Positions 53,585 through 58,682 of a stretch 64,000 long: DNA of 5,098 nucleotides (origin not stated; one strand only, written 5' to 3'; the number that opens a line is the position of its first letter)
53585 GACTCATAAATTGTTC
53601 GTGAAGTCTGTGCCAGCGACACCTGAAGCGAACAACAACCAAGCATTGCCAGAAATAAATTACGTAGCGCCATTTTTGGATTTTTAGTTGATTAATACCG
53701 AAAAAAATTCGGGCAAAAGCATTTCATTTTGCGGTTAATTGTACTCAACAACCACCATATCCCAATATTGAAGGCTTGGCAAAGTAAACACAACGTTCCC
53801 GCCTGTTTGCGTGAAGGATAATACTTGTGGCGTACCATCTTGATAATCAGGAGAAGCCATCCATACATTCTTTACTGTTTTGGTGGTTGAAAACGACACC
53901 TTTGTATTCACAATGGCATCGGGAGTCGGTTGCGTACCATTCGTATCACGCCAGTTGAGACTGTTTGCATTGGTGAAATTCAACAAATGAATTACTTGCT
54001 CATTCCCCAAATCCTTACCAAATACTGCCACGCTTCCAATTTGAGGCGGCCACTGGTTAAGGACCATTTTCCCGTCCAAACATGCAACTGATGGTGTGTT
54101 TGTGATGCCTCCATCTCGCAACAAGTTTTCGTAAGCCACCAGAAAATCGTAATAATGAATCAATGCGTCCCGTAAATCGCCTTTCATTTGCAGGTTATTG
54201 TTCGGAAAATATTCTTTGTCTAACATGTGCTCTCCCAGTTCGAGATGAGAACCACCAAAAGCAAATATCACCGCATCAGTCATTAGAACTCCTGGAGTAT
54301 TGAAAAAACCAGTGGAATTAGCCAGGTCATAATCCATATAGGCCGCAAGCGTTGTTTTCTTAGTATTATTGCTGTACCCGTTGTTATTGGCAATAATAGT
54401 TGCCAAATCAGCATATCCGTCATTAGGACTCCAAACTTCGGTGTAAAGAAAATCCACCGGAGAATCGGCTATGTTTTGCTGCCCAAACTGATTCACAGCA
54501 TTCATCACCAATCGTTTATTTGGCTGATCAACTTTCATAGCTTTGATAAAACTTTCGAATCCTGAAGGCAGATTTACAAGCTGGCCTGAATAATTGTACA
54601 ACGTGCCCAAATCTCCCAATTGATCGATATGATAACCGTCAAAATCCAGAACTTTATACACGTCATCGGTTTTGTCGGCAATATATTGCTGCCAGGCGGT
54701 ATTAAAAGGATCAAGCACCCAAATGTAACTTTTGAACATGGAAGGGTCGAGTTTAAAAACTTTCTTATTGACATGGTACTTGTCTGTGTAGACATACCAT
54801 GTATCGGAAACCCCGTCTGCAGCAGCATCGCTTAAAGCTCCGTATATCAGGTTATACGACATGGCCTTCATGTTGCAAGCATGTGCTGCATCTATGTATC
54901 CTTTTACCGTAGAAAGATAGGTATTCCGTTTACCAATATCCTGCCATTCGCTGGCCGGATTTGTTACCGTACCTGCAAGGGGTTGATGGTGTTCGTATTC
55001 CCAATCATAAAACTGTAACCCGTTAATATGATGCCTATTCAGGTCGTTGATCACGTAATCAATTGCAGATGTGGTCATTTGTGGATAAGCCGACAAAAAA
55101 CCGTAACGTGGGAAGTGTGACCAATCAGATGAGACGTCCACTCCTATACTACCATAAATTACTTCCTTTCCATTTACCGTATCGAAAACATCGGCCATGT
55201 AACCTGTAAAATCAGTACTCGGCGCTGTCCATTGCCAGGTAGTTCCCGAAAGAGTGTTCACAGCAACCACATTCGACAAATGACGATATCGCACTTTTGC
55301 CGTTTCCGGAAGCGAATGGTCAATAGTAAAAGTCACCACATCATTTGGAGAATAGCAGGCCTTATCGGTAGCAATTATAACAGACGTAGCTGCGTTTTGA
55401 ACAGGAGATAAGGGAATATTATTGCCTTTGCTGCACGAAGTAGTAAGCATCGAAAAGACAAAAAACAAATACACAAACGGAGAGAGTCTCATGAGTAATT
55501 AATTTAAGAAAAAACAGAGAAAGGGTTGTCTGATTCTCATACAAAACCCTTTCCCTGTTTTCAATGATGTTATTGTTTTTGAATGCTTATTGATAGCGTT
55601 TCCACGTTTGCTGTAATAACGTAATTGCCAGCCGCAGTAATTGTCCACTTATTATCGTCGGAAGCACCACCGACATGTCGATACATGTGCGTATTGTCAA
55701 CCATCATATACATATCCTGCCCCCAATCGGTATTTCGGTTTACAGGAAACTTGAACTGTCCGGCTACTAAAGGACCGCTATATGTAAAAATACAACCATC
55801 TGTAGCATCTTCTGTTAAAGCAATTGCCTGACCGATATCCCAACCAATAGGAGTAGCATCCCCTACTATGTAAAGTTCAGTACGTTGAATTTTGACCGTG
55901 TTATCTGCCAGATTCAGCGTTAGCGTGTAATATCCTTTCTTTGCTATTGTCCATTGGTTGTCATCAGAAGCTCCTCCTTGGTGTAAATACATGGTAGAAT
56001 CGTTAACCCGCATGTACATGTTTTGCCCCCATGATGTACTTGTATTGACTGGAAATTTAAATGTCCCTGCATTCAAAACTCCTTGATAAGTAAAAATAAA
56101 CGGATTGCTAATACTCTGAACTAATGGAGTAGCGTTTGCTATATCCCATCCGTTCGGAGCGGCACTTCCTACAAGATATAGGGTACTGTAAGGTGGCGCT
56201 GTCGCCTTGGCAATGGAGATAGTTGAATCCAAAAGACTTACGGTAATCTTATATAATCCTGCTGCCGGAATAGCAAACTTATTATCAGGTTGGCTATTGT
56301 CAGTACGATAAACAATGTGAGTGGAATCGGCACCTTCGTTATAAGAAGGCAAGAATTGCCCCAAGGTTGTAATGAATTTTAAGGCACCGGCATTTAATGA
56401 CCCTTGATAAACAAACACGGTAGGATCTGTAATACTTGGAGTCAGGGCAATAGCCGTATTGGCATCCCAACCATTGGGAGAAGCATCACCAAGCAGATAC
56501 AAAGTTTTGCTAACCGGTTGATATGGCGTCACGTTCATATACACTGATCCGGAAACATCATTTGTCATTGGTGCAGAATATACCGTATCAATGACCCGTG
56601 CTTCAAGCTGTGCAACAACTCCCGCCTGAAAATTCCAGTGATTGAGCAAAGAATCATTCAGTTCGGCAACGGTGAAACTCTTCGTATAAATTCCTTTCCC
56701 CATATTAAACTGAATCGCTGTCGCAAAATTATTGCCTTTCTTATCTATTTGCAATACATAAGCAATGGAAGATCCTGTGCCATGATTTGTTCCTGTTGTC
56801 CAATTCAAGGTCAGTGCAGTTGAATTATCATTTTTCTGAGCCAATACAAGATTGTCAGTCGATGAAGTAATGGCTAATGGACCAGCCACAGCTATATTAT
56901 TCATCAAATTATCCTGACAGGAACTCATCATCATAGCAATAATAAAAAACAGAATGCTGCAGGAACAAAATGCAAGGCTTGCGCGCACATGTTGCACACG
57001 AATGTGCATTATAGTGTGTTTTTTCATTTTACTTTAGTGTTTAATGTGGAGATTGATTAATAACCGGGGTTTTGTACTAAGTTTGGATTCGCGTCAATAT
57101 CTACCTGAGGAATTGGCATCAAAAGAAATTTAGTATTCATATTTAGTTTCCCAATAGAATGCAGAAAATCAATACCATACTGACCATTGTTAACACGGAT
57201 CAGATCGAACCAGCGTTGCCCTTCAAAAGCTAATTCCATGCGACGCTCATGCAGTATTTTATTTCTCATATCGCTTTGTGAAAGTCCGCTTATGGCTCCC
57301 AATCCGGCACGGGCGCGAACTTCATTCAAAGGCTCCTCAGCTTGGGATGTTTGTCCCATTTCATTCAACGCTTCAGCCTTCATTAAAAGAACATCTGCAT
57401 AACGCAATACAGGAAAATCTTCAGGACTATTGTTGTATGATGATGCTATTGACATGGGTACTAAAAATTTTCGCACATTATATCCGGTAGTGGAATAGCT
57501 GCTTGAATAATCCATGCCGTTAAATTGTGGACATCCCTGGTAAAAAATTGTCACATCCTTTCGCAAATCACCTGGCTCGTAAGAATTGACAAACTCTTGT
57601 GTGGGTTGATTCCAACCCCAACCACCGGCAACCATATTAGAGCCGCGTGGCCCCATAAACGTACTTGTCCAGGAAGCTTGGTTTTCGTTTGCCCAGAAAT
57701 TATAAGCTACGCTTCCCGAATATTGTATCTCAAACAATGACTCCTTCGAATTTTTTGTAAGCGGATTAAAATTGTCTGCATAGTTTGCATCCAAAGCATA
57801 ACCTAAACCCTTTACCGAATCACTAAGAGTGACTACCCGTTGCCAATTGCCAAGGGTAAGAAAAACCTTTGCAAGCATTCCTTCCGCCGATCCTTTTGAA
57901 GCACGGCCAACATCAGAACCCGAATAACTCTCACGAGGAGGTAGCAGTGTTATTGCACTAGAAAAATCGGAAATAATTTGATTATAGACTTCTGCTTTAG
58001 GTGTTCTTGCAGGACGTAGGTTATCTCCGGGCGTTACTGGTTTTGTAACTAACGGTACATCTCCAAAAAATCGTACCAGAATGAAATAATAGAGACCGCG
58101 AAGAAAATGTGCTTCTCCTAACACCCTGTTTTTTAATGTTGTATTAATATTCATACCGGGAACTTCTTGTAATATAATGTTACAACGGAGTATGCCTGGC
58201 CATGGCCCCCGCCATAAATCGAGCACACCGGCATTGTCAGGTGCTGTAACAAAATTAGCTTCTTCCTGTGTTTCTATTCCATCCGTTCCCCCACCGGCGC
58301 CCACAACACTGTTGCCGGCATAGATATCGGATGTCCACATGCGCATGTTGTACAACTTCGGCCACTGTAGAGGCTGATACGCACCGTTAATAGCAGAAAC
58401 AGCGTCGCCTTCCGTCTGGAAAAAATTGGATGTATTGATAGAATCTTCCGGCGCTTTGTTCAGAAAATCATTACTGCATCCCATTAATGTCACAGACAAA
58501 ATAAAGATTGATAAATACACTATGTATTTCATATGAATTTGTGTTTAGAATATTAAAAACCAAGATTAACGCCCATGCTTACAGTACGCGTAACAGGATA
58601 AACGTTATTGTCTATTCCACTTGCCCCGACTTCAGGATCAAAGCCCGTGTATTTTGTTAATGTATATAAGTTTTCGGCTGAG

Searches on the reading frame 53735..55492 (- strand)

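Call 8: search_protein_families(library=pfam, proteins=[window:53735-55492:-])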
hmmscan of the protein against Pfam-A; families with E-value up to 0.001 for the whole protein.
window:53735-55492:- (585 aa): 1 family
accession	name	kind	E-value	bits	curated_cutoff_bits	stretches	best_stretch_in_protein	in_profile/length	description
PF13199.12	Glyco_hydro_66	-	2.3e-205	683.8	23.7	1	42-581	1-546/546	Glycosyl hydrolase family 66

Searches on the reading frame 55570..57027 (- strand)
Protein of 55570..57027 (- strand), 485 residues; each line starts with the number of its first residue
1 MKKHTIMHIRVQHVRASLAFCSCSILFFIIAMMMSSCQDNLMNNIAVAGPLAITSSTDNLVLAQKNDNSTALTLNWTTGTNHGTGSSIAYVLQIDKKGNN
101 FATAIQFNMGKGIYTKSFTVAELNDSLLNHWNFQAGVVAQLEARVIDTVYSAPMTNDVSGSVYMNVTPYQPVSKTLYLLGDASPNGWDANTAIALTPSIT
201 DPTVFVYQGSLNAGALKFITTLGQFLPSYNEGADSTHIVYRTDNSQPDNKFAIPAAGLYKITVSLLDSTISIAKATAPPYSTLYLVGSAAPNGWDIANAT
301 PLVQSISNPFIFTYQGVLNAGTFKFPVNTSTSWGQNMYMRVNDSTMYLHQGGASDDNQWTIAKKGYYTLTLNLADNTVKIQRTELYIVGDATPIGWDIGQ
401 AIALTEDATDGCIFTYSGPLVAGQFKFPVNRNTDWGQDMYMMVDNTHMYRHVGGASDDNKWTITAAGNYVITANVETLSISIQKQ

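Call 8: search_protein_families(library=pfam, proteins=[window:55570-57027:-])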
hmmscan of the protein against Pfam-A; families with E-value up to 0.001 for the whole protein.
window:55570-57027:- (485 aa): 4 families
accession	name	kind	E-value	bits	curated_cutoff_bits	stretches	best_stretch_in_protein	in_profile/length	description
PF16411.10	SusF_SusE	-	4.4e-39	134.9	27.5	3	285-379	1-89/167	Outer membrane protein SusF_SusE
PF14292.12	SusE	-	3e-22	79.3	25.2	1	43-145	6-105/106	SusE outer membrane protein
PF00686.25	CBM_20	-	9.8e-06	25.7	23.3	0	383-409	16-43/97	Starch binding domain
PF22058.2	X25_BaPul_like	-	1.2e-05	25.7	27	0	291-347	15-68/87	Pullulanase X25 domain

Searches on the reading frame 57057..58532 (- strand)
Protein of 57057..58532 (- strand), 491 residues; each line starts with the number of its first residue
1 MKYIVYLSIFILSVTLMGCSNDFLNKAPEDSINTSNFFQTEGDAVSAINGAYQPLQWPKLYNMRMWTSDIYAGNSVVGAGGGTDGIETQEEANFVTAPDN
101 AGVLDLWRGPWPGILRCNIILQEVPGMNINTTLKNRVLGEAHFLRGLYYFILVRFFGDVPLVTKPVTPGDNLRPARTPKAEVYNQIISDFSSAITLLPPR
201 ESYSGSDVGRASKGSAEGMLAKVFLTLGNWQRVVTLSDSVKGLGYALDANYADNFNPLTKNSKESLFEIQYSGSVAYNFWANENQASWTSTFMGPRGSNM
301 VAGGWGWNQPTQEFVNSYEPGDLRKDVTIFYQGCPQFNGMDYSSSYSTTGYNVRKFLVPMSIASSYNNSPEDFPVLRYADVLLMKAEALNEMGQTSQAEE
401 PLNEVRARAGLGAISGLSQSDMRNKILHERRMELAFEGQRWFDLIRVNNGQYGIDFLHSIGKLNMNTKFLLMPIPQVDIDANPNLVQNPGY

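Call 8: search_protein_families(library=pfam, proteins=[window:57057-58532:-])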
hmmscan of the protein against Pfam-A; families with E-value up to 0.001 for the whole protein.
window:57057-58532:- (491 aa): 3 families
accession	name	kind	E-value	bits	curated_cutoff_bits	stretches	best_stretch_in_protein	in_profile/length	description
PF07980.17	SusD_RagB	-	3e-45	155.6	23.1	1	263-491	1-297/297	SusD family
PF14322.12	SusD-like_3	-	4.5e-27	96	27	1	22-225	1-191/191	Starch-binding associating with outer membrane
PF12771.13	SusD-like_2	-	7.1e-06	25.5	27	0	138-204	92-158/415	Starch-binding associating with outer membrane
